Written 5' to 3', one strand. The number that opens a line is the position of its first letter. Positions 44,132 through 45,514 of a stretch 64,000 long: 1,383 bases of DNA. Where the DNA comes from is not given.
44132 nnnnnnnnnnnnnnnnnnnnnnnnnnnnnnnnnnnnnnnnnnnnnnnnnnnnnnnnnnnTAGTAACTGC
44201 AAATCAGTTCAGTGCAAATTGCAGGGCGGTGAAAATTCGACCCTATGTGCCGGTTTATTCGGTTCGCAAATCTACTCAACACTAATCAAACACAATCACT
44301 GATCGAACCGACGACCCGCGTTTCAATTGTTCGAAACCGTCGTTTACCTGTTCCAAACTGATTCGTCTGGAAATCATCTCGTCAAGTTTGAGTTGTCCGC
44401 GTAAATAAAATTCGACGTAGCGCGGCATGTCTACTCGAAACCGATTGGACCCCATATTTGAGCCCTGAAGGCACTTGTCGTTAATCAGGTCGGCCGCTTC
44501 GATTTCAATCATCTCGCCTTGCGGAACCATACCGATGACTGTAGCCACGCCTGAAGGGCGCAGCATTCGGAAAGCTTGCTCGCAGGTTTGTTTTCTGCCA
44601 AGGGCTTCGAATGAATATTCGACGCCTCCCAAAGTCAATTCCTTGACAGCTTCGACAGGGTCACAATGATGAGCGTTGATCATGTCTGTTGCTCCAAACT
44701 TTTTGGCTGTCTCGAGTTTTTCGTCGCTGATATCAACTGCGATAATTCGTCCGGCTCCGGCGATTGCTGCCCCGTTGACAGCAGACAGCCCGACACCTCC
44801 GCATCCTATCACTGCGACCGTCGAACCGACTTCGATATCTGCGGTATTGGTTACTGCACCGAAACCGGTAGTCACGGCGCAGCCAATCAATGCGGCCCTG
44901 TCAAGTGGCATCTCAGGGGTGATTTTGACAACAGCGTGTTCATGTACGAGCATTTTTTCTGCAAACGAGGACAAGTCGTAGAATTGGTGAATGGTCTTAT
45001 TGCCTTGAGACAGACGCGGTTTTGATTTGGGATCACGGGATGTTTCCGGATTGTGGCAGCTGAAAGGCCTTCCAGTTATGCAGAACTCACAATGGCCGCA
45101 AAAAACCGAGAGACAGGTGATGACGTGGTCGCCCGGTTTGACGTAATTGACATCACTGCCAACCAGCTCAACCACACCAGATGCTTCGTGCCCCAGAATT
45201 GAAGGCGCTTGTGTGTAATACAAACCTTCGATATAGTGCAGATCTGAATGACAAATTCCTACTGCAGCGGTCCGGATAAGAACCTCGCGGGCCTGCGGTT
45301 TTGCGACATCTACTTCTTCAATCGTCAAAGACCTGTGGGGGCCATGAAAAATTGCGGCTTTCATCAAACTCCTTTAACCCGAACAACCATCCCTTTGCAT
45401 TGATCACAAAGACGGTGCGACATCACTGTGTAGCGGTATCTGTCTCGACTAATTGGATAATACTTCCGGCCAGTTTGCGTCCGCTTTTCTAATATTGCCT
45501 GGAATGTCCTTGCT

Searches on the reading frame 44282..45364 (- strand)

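Call 10: search_protein_families(library=ncbifam, proteins=[window:44282-45364:-], max_evalue=0.00001)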
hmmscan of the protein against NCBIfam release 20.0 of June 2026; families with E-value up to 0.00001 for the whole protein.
window:44282-45364:- (360 aa): 22 families
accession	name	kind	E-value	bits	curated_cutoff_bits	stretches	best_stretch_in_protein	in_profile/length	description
TIGR02818.1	adh_III_F_hyde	equivalog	2.3e-95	319.8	543.95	1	2-358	3-367/368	S-(hydroxymethyl)glutathione dehydrogenase/class III alcohol dehydrogenase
TIGR03989.1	Rxyl_3153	subfamily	1.3e-90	304.3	440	1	2-359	3-370/370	NDMA-dependent alcohol dehydrogenase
TIGR03451.1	mycoS_dep_FDH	equivalog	4.4e-89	298.8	512.9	1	9-359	10-358/358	S-(hydroxymethyl)mycothiol dehydrogenase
NF010344.0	PRK13771.1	subfamily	4.4e-44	150.8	349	1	1-357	1-330/334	putative alcohol dehydrogenase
NF041097.1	keto_inos_dh_IolM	equivalog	8.9e-44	149.7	450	1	11-357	38-387/389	scyllo-inosose 3-dehydrogenase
NF006940.0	PRK09422.1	equivalog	2.6e-40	138.4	344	2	133-357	116-333/338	alcohol dehydrogenase AdhP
TIGR00692.1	tdh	equivalog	1.7e-39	135.8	458.35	1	13-357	11-338/340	L-threonine 3-dehydrogenase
NF003808.0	PRK05396.1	equivalog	5.9e-39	133.9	380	2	133-357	120-338/341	L-threonine 3-dehydrogenase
NF041172.1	AcrlCoa_red_Thmprot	equivalog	7.7e-39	133.5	500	1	1-357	1-331/334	acryloyl-CoA reductase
TIGR03366.1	HpnZ_proposed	hypoth_equivalog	2.5e-35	122.2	328.1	1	23-294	3-269/315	putative phosphonate catabolism associated alcohol dehydrogenase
TIGR03201.1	dearomat_had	equivalog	7.8e-32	110.7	338.65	1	9-357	7-346/349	6-hydroxycyclohex-1-ene-1-carbonyl-CoA dehydrogenase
NF047908.1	AldhRedAhr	equivalog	1.6e-29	102.9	470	1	7-355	10-330/335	NADPH-dependent aldehyde reductase Ahr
NF007489.0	PRK10083.1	equivalog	5e-28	98.1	376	2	1-104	1-104/339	Zn-dependent oxidoreductase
NF007375.0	PRK09880.1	equivalog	1.5e-27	96.3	469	1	12-344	15-327/344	L-idonate 5-dehydrogenase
TIGR02824.1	quinone_pig3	subfamily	3.4e-27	95.3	296.8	2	133-351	93-316/325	putative NAD(P)H quinone oxidoreductase, PIG3 family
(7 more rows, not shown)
